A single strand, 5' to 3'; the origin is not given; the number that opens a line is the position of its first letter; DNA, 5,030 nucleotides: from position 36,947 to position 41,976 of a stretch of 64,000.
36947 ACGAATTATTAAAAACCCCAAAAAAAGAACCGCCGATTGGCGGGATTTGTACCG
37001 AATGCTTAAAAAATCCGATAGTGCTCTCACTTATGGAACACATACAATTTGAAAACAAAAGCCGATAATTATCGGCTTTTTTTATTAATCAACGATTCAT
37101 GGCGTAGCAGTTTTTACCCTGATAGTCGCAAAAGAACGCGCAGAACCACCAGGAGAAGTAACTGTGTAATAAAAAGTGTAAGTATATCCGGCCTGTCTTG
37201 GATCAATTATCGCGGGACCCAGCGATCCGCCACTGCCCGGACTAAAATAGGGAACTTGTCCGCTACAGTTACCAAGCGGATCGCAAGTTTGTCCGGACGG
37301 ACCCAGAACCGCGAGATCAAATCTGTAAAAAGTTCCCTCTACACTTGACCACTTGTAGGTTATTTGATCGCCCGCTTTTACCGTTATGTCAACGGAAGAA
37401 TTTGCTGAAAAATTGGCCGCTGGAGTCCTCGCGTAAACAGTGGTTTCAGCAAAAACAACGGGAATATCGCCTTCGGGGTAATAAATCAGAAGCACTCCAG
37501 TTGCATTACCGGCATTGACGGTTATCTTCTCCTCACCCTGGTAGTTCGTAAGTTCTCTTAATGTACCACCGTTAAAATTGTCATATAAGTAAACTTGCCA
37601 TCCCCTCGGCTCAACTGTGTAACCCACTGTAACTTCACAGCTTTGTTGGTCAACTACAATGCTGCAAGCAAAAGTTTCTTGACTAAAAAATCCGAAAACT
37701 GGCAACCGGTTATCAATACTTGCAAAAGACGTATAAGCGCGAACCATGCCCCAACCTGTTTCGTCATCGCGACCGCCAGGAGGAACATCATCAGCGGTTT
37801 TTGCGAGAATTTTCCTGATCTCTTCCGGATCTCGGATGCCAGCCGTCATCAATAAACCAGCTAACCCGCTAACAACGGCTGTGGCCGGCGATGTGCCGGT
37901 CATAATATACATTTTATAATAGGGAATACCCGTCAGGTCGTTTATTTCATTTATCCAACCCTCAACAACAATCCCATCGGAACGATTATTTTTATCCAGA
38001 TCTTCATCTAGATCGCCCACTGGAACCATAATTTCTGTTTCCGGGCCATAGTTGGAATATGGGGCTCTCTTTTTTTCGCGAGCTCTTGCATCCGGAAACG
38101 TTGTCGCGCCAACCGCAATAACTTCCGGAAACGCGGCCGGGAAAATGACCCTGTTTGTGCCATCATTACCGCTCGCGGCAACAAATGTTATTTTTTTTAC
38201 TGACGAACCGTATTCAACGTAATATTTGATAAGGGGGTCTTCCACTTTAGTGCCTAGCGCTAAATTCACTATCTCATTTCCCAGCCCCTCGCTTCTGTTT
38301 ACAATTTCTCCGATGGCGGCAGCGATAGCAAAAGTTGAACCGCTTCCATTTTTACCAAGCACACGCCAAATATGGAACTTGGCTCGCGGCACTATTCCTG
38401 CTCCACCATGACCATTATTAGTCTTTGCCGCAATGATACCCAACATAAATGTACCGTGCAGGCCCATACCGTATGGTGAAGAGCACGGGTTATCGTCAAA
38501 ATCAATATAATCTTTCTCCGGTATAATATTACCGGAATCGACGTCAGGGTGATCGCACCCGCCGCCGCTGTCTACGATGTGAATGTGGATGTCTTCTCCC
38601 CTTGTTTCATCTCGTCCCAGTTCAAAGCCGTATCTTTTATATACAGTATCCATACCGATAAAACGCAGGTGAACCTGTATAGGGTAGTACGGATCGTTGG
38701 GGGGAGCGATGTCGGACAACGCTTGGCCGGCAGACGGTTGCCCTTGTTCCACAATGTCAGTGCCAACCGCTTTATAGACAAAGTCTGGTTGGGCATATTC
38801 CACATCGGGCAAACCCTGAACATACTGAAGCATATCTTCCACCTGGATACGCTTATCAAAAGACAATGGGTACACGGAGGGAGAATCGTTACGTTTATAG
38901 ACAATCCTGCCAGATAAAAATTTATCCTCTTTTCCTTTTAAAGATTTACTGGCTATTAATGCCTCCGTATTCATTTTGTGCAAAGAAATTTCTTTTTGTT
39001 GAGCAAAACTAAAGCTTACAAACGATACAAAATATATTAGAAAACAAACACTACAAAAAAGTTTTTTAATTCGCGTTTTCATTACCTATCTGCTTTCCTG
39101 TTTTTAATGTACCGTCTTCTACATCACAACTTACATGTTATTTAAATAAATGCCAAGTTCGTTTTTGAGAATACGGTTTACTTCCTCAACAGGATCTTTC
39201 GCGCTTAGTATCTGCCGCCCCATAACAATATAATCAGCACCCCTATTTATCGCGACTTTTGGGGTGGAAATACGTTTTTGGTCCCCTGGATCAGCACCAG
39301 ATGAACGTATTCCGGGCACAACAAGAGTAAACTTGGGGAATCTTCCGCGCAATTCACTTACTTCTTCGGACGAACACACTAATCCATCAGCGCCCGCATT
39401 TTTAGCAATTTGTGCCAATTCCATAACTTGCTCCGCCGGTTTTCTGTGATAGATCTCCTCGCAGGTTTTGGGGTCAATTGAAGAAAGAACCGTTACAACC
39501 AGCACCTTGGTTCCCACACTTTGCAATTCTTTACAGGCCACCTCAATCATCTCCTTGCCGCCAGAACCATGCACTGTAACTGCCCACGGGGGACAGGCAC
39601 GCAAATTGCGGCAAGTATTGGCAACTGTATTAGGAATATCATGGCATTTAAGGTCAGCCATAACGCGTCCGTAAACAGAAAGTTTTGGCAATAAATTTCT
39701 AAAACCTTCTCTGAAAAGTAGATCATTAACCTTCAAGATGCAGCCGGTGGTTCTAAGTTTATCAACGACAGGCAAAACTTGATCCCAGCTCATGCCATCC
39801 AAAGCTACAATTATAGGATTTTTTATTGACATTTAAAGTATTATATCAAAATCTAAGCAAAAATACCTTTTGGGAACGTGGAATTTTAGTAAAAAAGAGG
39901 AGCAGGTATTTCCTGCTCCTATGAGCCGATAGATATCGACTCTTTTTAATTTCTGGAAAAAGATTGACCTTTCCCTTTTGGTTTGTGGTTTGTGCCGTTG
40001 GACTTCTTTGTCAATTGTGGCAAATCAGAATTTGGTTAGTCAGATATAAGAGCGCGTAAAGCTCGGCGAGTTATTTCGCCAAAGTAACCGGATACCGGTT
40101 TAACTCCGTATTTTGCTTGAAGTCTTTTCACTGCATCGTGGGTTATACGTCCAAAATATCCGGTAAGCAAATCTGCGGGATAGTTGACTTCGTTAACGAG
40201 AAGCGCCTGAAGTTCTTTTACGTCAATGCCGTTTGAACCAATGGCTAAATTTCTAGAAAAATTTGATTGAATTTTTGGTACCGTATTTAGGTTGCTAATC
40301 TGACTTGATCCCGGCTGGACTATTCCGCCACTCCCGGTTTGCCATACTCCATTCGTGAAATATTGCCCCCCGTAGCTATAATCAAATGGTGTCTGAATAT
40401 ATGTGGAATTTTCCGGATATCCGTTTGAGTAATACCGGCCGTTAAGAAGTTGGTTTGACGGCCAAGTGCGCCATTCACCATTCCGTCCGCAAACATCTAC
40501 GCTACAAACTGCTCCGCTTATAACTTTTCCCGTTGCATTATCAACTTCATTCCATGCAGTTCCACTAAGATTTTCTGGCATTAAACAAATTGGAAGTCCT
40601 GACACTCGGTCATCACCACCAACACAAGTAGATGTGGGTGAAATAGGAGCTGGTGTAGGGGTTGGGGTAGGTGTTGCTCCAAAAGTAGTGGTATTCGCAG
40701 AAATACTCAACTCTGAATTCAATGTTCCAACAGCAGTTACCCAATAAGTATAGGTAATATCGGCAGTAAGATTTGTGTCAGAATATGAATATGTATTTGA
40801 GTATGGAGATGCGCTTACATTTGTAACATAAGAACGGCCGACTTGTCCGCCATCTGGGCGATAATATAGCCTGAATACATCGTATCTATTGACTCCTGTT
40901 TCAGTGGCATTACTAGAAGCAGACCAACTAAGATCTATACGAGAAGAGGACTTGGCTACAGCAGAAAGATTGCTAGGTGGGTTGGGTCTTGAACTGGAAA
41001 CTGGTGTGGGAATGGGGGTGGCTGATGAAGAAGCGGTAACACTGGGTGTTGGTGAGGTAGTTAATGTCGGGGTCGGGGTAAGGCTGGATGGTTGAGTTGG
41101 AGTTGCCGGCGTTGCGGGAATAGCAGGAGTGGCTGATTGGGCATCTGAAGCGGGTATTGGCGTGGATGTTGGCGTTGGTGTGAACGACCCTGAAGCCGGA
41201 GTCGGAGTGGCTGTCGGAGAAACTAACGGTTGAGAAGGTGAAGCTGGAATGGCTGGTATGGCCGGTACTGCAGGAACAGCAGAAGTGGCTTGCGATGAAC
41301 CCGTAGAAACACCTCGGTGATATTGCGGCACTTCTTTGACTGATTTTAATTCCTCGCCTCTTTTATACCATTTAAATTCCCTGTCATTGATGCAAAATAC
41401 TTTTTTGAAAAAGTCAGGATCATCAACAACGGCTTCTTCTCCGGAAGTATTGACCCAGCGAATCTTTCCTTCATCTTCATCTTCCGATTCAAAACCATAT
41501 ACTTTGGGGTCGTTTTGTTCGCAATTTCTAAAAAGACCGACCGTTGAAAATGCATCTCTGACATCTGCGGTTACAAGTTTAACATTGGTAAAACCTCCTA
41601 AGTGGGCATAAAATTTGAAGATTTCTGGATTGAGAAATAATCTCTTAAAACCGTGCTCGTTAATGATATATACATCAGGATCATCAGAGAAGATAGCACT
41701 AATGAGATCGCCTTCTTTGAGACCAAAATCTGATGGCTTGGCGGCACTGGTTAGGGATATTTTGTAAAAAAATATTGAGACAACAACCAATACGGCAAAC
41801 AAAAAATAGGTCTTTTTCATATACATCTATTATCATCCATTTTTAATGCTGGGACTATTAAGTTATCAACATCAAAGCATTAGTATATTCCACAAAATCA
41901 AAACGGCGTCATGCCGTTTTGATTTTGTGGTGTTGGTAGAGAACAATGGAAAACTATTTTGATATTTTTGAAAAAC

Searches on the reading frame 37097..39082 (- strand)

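Call 84: search_protein_families(library=pfam, proteins=[window:37097-39082:-], max_evalue=0.00001)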
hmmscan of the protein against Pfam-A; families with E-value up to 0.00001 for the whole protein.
window:37097-39082:- (661 aa): 1 family
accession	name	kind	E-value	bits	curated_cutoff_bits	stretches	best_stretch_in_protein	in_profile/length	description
PF00082.27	Peptidase_S8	-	1e-35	123.9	21.8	1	162-445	1-288/288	Subtilase family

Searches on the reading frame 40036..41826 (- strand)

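Call 84: search_protein_families(library=pfam, proteins=[window:40036-41826:-], max_evalue=0.00001)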
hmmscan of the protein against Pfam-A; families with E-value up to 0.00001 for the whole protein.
window:40036-41826:- (596 aa): 2 families
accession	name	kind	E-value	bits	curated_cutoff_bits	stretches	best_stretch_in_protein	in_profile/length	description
PF01471.23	PG_binding_1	-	5.1e-09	36.6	23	1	533-590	2-57/57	Putative peptidoglycan binding domain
PF00041.27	fn3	-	1.1e-06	29.1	25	1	283-368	2-71/84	Fibronectin type III domain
